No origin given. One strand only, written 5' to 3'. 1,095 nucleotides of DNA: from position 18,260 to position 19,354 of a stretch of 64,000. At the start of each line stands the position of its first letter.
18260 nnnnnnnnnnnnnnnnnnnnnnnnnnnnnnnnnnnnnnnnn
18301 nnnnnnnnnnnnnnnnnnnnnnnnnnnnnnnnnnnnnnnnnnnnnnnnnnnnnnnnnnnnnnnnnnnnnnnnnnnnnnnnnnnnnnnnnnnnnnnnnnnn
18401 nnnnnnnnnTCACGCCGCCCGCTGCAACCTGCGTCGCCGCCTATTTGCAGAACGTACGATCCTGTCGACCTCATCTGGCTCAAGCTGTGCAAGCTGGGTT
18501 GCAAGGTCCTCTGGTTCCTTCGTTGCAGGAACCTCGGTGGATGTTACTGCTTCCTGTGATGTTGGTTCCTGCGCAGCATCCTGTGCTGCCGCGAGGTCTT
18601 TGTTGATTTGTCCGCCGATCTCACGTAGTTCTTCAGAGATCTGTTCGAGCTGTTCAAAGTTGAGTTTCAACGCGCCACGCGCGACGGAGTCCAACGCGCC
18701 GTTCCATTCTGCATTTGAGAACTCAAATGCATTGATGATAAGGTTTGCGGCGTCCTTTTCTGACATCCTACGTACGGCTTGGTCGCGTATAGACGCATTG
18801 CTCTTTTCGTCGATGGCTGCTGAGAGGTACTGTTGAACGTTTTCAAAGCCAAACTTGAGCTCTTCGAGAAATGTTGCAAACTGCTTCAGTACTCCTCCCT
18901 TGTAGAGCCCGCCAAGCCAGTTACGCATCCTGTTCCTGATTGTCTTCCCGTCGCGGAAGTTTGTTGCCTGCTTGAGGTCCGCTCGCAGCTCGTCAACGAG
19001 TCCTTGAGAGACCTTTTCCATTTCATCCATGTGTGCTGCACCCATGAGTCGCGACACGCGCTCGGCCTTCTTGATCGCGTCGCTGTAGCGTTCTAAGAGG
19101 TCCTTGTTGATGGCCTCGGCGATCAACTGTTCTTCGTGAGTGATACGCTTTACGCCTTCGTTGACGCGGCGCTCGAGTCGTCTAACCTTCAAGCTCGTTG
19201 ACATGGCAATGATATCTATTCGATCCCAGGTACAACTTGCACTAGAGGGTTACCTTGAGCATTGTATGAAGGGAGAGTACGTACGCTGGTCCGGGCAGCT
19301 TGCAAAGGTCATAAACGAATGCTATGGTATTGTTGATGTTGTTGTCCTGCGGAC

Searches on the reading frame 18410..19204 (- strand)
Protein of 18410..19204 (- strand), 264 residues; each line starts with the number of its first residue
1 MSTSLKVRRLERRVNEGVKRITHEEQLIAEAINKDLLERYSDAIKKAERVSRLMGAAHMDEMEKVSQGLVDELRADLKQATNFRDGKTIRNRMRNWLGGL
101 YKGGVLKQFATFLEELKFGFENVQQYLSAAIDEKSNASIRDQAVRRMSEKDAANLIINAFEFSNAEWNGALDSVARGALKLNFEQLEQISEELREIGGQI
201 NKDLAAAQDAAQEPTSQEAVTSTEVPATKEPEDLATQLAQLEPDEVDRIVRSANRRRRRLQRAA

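Call 17: find_encoding_contigs(protein=window:18410-19204:-, flank=10000, max_places=10)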
Protein window:18410-19204:- (264 aa): 2 contigs read that carry it; 1 place shown.
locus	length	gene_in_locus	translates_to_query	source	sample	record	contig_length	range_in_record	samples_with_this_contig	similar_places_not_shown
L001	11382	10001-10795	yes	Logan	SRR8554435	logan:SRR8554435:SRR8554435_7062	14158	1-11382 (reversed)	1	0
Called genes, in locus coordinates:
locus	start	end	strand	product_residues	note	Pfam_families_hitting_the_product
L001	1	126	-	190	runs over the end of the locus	-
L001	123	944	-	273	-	-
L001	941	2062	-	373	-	PF05658:YadA_head (weak)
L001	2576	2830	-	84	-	-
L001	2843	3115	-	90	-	-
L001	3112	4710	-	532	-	PF13203:DUF2201_N, PF09967:DUF2201 (weak)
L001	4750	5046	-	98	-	-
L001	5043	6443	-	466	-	PF01068:DNA_ligase_A_M, PF14743:DNA_ligase_OB_2 (weak)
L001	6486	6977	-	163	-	-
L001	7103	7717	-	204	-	-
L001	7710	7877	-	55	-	-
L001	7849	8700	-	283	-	PF04542:Sigma70_r2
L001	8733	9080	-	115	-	-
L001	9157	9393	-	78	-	-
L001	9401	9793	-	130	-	-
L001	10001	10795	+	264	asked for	-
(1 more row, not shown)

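Call 29: find_homologous_proteins(query=window:18410-19204:-, max_evalue=0.001)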
Query window:18410-19204:- (264 aa): 3 proteins with E <= 0.001 among 1745 candidates.
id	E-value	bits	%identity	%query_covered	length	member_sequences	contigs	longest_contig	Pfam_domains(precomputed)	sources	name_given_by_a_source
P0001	2.5e-160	549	100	100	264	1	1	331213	-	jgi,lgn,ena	-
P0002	3.2e-46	176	39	98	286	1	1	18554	-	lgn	-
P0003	3.0e-44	170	38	98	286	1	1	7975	-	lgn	-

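Call 30: find_encoding_contigs(protein=P0002, flank=10000, max_places=5)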
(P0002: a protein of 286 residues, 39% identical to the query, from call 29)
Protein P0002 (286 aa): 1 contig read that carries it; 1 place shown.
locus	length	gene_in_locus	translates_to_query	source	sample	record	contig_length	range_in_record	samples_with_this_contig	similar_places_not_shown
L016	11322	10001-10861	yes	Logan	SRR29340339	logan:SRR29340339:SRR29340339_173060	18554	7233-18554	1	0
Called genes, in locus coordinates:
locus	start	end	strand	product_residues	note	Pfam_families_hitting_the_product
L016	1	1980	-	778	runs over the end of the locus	-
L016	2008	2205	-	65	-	-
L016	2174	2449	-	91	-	-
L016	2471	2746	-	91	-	-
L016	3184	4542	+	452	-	-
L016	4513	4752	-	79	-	-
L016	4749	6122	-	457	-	PF01068:DNA_ligase_A_M, PF14743:DNA_ligase_OB_2 (weak)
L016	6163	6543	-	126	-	-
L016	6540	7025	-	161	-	-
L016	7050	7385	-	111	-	-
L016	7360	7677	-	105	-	-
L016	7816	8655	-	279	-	PF04542:Sigma70_r2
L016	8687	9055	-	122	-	-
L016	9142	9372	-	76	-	-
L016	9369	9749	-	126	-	-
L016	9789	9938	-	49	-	-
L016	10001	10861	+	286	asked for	-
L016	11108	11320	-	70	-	?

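Call 31: find_encoding_contigs(protein=P0003, flank=10000, max_places=5)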
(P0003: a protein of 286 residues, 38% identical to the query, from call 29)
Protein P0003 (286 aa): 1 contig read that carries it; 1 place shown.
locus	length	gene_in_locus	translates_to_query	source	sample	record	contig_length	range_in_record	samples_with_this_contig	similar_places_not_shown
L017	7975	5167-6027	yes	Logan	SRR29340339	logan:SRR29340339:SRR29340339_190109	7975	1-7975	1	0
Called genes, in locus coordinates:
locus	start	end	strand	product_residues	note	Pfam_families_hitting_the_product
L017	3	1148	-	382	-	?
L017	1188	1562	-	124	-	-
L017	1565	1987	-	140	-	-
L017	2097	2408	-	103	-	-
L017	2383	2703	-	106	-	-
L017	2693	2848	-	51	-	-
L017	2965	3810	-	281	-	PF04542:Sigma70_r2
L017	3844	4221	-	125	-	-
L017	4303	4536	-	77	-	-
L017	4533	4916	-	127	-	-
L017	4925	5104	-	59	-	-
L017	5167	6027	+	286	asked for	-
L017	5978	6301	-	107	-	-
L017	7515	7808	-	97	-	-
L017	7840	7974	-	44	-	?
